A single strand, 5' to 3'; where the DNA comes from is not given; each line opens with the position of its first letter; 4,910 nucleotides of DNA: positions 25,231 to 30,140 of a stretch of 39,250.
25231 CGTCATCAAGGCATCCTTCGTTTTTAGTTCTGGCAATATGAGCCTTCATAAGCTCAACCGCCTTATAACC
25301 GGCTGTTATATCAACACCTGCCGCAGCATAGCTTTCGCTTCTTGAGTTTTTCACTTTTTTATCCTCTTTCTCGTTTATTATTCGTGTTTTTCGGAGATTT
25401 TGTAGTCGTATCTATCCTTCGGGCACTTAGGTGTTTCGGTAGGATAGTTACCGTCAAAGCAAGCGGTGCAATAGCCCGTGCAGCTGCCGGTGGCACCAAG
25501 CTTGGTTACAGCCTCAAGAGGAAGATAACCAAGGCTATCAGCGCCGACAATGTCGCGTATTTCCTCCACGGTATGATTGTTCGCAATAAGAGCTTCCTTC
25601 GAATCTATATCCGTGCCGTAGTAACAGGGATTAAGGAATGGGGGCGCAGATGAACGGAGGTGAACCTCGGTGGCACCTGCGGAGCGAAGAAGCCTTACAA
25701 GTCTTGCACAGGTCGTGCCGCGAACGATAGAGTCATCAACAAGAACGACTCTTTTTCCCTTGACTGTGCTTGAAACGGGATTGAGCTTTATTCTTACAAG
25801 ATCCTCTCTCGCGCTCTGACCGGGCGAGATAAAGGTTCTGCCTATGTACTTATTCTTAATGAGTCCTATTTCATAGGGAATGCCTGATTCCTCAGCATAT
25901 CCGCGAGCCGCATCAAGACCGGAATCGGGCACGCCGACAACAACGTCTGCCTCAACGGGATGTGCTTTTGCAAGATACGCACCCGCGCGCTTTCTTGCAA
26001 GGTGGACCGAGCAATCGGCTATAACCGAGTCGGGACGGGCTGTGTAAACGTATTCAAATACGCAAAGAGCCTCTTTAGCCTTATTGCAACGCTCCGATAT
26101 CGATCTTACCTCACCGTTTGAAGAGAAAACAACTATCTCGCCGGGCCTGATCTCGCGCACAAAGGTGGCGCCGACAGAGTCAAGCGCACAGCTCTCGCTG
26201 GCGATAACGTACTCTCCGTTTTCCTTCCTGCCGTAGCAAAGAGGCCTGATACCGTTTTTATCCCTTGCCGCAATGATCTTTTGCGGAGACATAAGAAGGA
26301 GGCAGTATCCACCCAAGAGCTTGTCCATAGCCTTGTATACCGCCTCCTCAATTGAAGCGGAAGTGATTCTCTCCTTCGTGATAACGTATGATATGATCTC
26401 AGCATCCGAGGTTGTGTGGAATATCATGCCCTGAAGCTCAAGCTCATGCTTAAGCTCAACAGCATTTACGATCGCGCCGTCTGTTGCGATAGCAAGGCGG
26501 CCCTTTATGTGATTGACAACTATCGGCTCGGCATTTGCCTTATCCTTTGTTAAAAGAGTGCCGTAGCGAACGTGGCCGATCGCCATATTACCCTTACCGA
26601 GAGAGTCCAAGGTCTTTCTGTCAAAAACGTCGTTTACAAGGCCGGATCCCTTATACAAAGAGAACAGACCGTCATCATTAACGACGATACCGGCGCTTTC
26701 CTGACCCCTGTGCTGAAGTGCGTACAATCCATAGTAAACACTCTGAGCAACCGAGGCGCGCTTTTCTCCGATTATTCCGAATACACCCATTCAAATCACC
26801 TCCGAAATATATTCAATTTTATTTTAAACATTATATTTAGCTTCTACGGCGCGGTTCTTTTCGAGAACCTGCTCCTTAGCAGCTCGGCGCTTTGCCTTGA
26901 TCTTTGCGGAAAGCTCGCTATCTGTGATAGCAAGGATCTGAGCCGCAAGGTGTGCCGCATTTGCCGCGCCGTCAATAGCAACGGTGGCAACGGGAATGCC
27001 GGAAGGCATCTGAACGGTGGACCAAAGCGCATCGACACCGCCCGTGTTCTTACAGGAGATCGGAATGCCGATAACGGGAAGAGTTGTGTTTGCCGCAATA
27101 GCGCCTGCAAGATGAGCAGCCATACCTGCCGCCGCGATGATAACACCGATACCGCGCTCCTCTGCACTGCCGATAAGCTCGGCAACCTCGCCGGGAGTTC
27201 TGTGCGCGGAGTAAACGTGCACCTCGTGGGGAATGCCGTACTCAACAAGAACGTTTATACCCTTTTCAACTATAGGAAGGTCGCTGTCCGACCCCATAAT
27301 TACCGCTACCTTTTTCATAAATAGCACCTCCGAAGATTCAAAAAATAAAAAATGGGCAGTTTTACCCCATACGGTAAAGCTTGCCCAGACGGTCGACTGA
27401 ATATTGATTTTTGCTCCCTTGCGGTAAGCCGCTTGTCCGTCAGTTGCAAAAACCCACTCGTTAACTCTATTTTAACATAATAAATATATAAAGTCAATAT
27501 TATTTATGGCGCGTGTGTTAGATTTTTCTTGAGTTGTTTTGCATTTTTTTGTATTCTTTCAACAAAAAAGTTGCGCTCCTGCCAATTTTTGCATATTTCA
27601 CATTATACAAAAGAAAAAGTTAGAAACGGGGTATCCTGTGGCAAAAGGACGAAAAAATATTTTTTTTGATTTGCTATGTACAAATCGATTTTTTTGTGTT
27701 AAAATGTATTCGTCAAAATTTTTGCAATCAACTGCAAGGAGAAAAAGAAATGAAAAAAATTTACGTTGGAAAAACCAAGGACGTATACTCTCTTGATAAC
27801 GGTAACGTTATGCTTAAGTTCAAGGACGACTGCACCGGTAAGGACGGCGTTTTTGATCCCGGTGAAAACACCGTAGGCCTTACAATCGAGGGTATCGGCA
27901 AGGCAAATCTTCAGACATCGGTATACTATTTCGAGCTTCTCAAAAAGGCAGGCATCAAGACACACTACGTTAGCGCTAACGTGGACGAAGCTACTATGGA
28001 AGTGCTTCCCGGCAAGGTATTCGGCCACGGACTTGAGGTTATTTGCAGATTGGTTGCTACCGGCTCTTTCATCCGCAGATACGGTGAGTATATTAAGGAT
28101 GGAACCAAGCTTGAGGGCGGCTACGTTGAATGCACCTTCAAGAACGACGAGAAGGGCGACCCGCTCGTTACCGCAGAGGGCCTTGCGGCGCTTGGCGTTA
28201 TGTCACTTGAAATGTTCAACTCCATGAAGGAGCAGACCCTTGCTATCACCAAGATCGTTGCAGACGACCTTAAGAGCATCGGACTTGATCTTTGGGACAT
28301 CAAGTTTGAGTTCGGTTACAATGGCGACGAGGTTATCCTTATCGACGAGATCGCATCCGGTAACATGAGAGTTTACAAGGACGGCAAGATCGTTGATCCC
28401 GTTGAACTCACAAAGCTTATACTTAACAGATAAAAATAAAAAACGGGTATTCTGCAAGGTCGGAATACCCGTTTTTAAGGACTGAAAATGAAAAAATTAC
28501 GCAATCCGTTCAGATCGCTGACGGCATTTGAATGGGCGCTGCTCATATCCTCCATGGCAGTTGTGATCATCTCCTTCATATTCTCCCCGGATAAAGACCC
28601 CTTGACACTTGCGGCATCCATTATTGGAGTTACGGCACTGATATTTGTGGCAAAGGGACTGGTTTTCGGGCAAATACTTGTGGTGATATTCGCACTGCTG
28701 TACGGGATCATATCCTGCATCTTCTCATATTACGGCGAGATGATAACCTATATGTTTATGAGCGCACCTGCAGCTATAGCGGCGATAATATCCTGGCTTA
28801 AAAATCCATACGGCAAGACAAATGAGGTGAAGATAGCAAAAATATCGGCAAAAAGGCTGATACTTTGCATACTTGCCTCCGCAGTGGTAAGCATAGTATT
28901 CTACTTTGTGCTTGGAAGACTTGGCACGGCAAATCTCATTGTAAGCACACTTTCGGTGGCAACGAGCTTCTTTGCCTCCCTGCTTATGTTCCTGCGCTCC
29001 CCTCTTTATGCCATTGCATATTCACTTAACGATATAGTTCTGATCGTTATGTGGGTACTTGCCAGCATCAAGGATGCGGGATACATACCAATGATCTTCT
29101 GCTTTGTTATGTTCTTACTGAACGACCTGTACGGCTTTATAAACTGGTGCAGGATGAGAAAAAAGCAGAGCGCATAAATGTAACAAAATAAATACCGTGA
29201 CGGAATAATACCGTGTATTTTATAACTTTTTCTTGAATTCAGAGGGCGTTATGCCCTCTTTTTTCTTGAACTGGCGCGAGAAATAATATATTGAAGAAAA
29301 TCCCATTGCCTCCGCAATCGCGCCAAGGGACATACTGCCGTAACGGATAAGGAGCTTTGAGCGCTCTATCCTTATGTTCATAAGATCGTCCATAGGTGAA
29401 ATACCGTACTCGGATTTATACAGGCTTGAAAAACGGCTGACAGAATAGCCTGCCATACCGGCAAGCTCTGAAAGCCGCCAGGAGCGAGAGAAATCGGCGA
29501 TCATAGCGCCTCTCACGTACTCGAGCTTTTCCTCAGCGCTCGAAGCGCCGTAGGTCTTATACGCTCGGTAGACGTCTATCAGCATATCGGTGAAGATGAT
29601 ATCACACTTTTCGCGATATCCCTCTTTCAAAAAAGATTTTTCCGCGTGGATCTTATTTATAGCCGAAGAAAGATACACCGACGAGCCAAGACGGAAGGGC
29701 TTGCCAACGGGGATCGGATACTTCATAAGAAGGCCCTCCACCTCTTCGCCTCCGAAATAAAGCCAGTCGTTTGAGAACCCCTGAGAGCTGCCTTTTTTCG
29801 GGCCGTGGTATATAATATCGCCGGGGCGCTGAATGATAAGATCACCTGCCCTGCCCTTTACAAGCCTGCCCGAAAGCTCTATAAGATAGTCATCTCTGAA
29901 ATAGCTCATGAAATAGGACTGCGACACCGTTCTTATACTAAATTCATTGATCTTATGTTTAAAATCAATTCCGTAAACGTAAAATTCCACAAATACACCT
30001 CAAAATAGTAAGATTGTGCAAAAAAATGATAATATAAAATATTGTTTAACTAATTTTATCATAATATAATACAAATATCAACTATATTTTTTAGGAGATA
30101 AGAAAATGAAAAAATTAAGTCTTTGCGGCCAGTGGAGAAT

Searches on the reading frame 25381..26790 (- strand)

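Call 100: search_protein_families(library=pfam, proteins=[window:25381-26790:-], max_evalue=0.00001)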
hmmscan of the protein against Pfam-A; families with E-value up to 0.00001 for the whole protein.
window:25381-26790:- (470 aa): 3 families
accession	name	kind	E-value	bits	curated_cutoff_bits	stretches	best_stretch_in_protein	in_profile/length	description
PF13537.11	GATase_7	-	1.6e-18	67.3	25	1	82-203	8-121/123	Glutamine amidotransferase domain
PF13522.11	GATase_6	-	2.5e-13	50.6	27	1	66-199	9-130/130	Glutamine amidotransferase domain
PF00156.33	Pribosyltran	-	1.2e-10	41.3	26.3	1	280-378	29-120/158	Phosphoribosyl transferase domain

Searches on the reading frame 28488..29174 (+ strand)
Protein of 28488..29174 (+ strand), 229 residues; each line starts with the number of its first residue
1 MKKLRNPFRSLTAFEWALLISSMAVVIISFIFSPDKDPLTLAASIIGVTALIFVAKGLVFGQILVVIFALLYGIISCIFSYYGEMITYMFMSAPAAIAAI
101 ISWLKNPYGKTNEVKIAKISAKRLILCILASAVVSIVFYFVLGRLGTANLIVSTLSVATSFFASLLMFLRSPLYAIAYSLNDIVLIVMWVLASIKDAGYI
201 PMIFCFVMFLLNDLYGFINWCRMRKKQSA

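Call 100: search_protein_families(library=pfam, proteins=[window:28488-29174:+], max_evalue=0.00001)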
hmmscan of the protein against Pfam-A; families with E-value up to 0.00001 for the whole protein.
window:28488-29174:+ (229 aa): 1 family
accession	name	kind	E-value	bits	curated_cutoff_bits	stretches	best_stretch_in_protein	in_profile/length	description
PF04973.17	NMN_transporter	-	2.1e-28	99.9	27.3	1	39-221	3-174/175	Nicotinamide mononucleotide transporter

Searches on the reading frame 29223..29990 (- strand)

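Call 100: search_protein_families(library=pfam, proteins=[window:29223-29990:-], max_evalue=0.00001)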
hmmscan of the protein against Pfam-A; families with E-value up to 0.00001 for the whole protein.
window:29223-29990:- (256 aa): 2 families
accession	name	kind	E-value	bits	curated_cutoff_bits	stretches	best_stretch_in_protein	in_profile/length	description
PF00165.29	HTH_AraC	-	1.7e-18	66.7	26.6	2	219-252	8-40/42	Bacterial regulatory helix-turn-helix proteins, AraC family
PF12833.13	HTH_18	-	4.1e-17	62.7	33.6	1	176-254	1-79/80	Helix-turn-helix domain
